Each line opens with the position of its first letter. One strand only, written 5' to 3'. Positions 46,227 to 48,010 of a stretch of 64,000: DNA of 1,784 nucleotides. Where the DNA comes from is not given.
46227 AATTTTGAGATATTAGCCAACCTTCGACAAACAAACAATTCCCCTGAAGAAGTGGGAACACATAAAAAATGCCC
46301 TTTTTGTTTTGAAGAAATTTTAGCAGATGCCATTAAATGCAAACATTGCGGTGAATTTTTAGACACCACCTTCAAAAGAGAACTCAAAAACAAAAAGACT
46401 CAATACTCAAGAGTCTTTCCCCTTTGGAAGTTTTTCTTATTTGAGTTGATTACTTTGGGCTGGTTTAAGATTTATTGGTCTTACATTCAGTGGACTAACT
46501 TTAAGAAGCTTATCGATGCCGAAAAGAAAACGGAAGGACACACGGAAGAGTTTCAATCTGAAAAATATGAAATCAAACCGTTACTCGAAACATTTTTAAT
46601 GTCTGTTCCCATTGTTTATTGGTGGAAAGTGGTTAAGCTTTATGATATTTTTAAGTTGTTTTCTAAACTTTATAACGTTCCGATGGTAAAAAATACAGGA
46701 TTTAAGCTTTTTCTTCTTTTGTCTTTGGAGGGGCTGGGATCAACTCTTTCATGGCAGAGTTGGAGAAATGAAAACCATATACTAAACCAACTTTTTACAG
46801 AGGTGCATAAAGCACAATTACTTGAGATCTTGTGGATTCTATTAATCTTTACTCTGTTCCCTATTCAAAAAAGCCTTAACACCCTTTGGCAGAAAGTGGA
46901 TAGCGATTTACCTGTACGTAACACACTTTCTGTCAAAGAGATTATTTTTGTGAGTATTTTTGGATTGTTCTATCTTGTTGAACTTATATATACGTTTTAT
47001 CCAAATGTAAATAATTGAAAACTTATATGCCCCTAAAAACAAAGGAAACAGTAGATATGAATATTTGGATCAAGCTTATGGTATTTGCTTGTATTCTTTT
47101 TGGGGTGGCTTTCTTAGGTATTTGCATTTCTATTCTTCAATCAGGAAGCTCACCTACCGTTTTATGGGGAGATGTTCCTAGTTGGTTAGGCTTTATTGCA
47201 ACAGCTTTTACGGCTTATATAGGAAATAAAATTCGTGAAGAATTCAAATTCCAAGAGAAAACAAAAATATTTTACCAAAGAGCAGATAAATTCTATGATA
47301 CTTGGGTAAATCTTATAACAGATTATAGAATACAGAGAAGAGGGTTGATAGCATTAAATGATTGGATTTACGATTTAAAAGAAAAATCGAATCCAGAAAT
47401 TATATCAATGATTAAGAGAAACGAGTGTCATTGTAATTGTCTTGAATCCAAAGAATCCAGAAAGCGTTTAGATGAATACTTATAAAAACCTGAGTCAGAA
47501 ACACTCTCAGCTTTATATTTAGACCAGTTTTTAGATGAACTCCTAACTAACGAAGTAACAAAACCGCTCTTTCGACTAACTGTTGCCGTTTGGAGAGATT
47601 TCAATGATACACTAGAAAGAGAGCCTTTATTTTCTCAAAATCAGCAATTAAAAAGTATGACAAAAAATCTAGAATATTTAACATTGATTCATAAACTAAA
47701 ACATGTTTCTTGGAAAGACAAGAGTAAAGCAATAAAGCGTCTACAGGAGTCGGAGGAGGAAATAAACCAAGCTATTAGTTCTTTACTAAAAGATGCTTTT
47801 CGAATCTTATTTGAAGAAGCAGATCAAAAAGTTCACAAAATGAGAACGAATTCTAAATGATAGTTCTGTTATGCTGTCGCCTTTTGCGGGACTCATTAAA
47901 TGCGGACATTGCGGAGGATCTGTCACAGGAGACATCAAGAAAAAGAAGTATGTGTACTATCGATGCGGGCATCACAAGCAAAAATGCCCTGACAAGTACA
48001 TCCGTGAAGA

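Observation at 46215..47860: Candidate novel membrane-effector cassette replacing the recombinase 5' half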

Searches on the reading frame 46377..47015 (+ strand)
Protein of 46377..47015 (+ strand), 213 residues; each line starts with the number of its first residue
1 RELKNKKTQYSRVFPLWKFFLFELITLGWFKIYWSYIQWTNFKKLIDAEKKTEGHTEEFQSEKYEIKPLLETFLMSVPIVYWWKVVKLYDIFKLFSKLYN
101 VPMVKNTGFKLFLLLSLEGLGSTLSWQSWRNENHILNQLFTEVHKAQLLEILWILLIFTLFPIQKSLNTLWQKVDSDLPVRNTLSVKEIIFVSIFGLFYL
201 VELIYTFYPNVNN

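Call 54: find_homologous_proteins(query=A4, max_evalue=0.01)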
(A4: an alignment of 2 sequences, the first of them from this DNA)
Query A4 (2 sequences) (213 aa, profile of the alignment): 112 proteins with E <= 0.01 among 3638 candidates.
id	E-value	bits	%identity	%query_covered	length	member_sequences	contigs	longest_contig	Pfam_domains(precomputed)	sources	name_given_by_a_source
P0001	1.1e-113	396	100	100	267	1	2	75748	-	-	-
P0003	4.3e-94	332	24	94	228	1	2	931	PF14018.12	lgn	-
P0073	3.8e-79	284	25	97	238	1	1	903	PF14018.12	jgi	-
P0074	2.8e-77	277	25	94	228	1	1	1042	PF14018.12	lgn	-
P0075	4.3e-70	254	24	94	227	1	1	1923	-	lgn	-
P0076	1.3e-68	249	25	94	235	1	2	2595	PF14018.12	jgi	jgi:hypothetical protein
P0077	6.1e-68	247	26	94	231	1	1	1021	PF14018.12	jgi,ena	-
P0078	9.1e-66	240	25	96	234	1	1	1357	PF14018.12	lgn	-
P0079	1.0e-65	240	22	94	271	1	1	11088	-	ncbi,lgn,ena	-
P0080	1.3e-65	239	25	94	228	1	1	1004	-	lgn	-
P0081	3.3e-64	235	25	95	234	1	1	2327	PF14018.12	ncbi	-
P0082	5.5e-63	231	22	97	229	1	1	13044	-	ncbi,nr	ncbi:MAG: hypothetical protein Q8O92_14010 [Candidatus Latescibacter sp.]|nr:hypothetical protein [C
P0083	8.3e-62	227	22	95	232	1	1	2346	PF13248.12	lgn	-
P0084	3.1e-60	222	26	95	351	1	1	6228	PF14018.12,PF14219.12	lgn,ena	-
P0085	1.5e-59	219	24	94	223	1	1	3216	-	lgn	-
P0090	5.3e-55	205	26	94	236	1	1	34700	-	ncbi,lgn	ncbi:MAG: hypothetical protein ABIK93_02760 [candidate division WOR-3 bacterium]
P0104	7.0e-47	178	27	85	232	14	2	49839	PF14018.12,PF13240.12,PF12773.14,PF10571.16,PF13248.12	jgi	jgi:predicted nucleic acid-binding Zn ribbon protein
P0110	5.1e-45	172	25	97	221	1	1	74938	-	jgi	jgi:hypothetical protein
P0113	1.1e-43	168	24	95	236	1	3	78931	-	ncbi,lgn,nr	ncbi:MAG: hypothetical protein FIB08_03830 [Candidatus Methanoperedens sp.]|nr:hypothetical protein 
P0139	3.8e-37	146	23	98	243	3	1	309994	-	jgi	jgi:hypothetical protein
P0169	2.7e-28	117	28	90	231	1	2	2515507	PF13248.12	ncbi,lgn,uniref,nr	ncbi:zinc ribbon domain-containing protein [Methanobacterium petrolearium]|uniref:zinc ribbon domain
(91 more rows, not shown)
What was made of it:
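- On Zn-ribbon/DUF4234-DUF4328 membrane family (gene 1): A profile of the TM domain alone retrieves 112 proteins (call 54).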

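Call 55: find_encoding_contigs(protein=P0104, flank=7000, max_places=3)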
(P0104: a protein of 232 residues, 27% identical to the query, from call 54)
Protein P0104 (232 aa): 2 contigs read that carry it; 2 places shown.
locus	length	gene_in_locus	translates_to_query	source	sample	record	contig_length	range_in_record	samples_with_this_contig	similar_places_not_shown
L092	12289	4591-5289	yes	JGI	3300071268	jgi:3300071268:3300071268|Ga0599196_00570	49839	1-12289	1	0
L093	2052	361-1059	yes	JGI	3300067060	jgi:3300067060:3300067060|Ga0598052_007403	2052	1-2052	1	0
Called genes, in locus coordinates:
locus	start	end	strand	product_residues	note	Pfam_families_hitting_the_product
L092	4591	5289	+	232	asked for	PF13248:Zn_ribbon_3 (faint), PF10571:UPF0547 (faint), PF12773:DZR, PF13240:Zn_Ribbon_1 (faint), PF14018:DUF4234 (weak)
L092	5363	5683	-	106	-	-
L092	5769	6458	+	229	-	-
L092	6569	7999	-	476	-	-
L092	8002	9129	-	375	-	PF05222:AlaDh_PNT_N, PF01262:AlaDh_PNT_C, PF02826:2-Hacid_dh_C (weak)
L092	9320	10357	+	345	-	-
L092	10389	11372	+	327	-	PF00041:fn3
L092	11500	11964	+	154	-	PF00572:Ribosomal_L13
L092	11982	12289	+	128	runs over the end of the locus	PF00380:Ribosomal_S9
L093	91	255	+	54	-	-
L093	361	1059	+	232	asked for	PF13248:Zn_ribbon_3 (faint), PF10571:UPF0547 (faint), PF12773:DZR, PF13240:Zn_Ribbon_1 (faint), PF14018:DUF4234 (weak)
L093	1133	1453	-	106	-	-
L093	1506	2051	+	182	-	?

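Call 56: find_encoding_contigs(protein=P0090, flank=7000, max_places=2)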
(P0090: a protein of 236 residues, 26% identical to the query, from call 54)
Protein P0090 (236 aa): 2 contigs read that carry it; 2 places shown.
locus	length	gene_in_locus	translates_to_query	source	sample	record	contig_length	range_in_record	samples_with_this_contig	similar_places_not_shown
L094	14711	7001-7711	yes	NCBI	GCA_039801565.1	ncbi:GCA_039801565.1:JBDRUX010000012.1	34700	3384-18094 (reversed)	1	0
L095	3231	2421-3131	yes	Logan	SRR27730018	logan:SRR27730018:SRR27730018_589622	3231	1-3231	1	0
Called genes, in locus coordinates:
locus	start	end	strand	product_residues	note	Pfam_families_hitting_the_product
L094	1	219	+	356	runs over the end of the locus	PF09989:DUF2229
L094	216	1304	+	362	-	PF09989:DUF2229 (weak), PF06050:HGD-D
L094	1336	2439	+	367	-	PF06103:DUF948 (faint), PF02646:RmuC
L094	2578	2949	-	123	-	-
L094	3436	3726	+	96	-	PF21956:DUF6922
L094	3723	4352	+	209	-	PF08843:AbiEii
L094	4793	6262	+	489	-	PF13173:AAA_14, PF13635:DUF4143 (weak)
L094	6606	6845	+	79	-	-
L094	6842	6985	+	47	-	-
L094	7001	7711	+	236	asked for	-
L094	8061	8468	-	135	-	PF13751:DDE_Tnp_1_6 (weak)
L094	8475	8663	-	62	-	-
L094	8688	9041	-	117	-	-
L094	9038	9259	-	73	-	-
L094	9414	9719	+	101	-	-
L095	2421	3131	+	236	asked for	-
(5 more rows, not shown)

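Call 57: find_encoding_contigs(protein=P0110, flank=7000, max_places=2)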
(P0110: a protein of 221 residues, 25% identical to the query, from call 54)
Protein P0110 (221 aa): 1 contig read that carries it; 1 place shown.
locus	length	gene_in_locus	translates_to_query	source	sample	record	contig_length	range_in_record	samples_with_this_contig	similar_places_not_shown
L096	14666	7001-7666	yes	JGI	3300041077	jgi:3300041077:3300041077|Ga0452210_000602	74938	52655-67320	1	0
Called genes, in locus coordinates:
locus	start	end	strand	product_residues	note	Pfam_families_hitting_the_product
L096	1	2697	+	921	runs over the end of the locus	PF00246:Peptidase_M14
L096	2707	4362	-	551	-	PF03553:Na_H_antiporter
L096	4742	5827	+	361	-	PF00180:Iso_dh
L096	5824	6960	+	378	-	PF02606:LpxK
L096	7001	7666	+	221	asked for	-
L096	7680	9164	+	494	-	PF00294:PfkB, PF08543:Phos_pyr_kin (weak), PF01467:CTP_transf_like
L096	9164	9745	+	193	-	PF13580:SIS_2, PF01380:SIS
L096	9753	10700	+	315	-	PF00702:Hydrolase, PF08645:PNK3P, PF13419:HAD_2 (weak), PF13242:Hydrolase_like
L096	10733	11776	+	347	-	PF01075:Glyco_transf_9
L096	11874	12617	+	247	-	PF00535:Glycos_transf_2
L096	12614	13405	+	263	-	PF00535:Glycos_transf_2, PF10111:Glyco_tranf_2_2, PF13641:Glyco_tranf_2_3, PF02709:Glyco_transf_7C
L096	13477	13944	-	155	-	-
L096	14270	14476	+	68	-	-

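Call 58: find_encoding_contigs(protein=P0169, flank=6000, max_places=1)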
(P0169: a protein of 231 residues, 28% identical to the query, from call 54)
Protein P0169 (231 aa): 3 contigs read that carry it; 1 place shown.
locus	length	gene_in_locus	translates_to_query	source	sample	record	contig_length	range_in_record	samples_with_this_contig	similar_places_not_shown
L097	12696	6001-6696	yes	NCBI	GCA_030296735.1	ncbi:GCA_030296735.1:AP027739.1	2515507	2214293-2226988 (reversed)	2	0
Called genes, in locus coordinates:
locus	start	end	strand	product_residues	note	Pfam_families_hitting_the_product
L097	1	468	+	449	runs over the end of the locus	PF01769:MgtE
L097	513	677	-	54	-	-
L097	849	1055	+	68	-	-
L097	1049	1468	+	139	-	PF12686:DUF3800 (weak)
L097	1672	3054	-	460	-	PF00083:Sugar_tr (weak), PF05977:MFS_3 (weak), PF07690:MFS_1, PF13347:MFS_2, PF07690:MFS_1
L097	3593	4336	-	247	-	-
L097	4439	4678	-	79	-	-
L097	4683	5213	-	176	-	-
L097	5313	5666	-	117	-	-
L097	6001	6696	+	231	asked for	PF13248:Zn_ribbon_3 (weak)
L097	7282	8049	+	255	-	-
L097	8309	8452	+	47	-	-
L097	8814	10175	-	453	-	PF00072:Response_reg, PF00989:PAS (weak), PF13426:PAS_9, PF07568:HisKA_2, PF02518:HATPase_c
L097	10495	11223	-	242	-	-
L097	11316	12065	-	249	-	PF03215:Rad17, PF05496:RuvB_N (weak), PF20720:nSTAND3 (weak), PF13401:AAA_22 (faint), PF00004:AAA, PF25361:AAA_lid_RFC1, PF21960:RCF1-5-like_lid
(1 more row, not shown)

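Call 59: find_encoding_contigs(protein=P0139, flank=6000, max_places=1)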
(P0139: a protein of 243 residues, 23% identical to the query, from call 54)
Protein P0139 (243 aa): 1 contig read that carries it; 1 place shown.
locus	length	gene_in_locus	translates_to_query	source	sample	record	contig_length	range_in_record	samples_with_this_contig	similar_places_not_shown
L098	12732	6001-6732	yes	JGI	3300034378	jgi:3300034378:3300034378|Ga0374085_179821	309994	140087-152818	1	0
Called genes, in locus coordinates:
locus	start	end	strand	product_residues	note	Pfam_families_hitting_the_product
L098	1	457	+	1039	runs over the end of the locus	PF03710:GlnE, PF08335:GlnD_UR_UTase, PF03710:GlnE, PF08335:GlnD_UR_UTase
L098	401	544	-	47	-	-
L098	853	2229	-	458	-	PF13520:AA_permease_2, PF00324:AA_permease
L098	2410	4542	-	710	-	PF01590:GAF (faint), PF13185:GAF_2, PF13492:GAF_3, PF00990:GGDEF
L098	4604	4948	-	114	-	PF04892:VanZ-LLP1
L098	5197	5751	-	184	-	PF20382:DUF6677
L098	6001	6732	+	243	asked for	-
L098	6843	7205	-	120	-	-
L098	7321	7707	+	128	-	PF03625:DUF302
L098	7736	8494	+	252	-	PF01209:Ubie_methyltran, PF05175:MTS, PF13489:Methyltransf_23, PF06325:PrmA, PF13847:Methyltransf_31, PF08241:Methyltransf_11, PF08242:Methyltransf_12, PF13649:Methyltransf_25, +3 more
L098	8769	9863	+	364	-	-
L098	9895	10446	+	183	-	PF04191:PEMT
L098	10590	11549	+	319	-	PF13237:Fer4_10 (faint), PF13484:Fer4_16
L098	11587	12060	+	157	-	PF04073:tRNA_edit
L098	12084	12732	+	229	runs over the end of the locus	PF08713:DNA_alkylation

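Call 60: find_encoding_contigs(protein=P0113, flank=6000, max_places=1)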
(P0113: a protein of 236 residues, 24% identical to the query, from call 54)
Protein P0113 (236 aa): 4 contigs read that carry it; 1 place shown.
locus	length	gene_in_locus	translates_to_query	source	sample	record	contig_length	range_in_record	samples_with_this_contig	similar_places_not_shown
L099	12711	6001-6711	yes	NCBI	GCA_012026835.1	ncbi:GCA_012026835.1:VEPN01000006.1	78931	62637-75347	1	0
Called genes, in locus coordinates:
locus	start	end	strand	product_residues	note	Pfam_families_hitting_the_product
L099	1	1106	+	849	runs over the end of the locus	PF00690:Cation_ATPase_N, PF00122:E1-E2_ATPase, PF00702:Hydrolase, PF13246:Cation_ATPase (weak), PF00689:Cation_ATPase_C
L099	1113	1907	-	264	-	PF01113:DapB_N, PF05173:DapB_C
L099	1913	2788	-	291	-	PF00701:DHDPS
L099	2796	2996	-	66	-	PF00833:Ribosomal_S17e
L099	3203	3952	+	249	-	PF00218:IGPS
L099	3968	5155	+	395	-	PF00291:PALP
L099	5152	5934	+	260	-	PF00290:Trp_syntA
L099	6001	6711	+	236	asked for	-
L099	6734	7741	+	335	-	PF04055:Radical_SAM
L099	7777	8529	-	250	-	PF00142:Fer4_NifH (faint), PF01656:CbiA, PF02374:ArsA_ATPase, PF10609:ParA (weak), PF13614:AAA_31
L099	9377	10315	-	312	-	-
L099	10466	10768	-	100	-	-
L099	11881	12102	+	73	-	-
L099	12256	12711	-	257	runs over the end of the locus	PF04402:SIMPL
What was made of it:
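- The family is widespread in bacteria and archaea and is mostly embedded among housekeeping genes (calls 54-60).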

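Call 95: search_dna_similar(query=window:46377-47015:+, collection=plasmids, mode=protein, max_evalue=0.01, max_rows=10)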
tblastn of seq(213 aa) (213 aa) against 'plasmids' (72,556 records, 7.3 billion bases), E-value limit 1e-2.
No match.

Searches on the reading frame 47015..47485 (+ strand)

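Call 6: search_protein_families(library=pfam, proteins=[window:47015-47485:+], max_evalue=0.1)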
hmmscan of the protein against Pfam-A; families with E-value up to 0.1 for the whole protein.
window:47015-47485:+ (156 aa): 2 families
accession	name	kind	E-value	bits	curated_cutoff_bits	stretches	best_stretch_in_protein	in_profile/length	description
PF17591.7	UL41A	-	0.067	13.7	29.7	1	9-39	11-41/78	Herpesvirus UL41A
PF05408.17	Peptidase_C28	-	0.09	12.9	27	0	79-133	34-86/201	Foot-and-mouth virus L-proteinase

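Call 7: search_protein_families(library=padloc, proteins=[window:47015-47485:+], max_evalue=0.1)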
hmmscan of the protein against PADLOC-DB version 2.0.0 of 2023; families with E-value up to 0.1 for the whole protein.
window:47015-47485:+ (156 aa): 0 families

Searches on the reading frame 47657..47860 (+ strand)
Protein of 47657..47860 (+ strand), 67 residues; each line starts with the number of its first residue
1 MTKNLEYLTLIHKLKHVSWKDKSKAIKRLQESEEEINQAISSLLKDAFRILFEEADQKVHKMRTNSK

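Call 6: search_protein_families(library=pfam, proteins=[window:47657-47860:+], max_evalue=0.1)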
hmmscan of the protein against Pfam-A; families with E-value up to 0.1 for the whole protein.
window:47657-47860:+ (67 aa): 4 families
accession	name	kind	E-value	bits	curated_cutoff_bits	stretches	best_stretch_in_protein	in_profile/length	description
PF18008.6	Bac_RepA_C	-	0.00013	22.8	25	1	6-63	21-79/95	Replication initiator protein A C-terminal domain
PF15883.10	DUF4736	-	0.058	13.6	27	1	20-59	105-144/186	Domain of unknown function (DUF4736)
PF10015.14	ThermoDBP-RP_arch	-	0.066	13.8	25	1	12-55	13-56/78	ThermoDBP-related, archaea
PF10088.15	DUF2326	-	0.068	13.3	28.7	1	12-62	68-122/141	Uncharacterised protein conserved in bacteria (DUF2326)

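Call 7: search_protein_families(library=padloc, proteins=[window:47657-47860:+], max_evalue=0.1)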
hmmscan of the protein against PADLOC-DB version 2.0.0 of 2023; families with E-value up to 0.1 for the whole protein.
window:47657-47860:+ (67 aa): 0 families
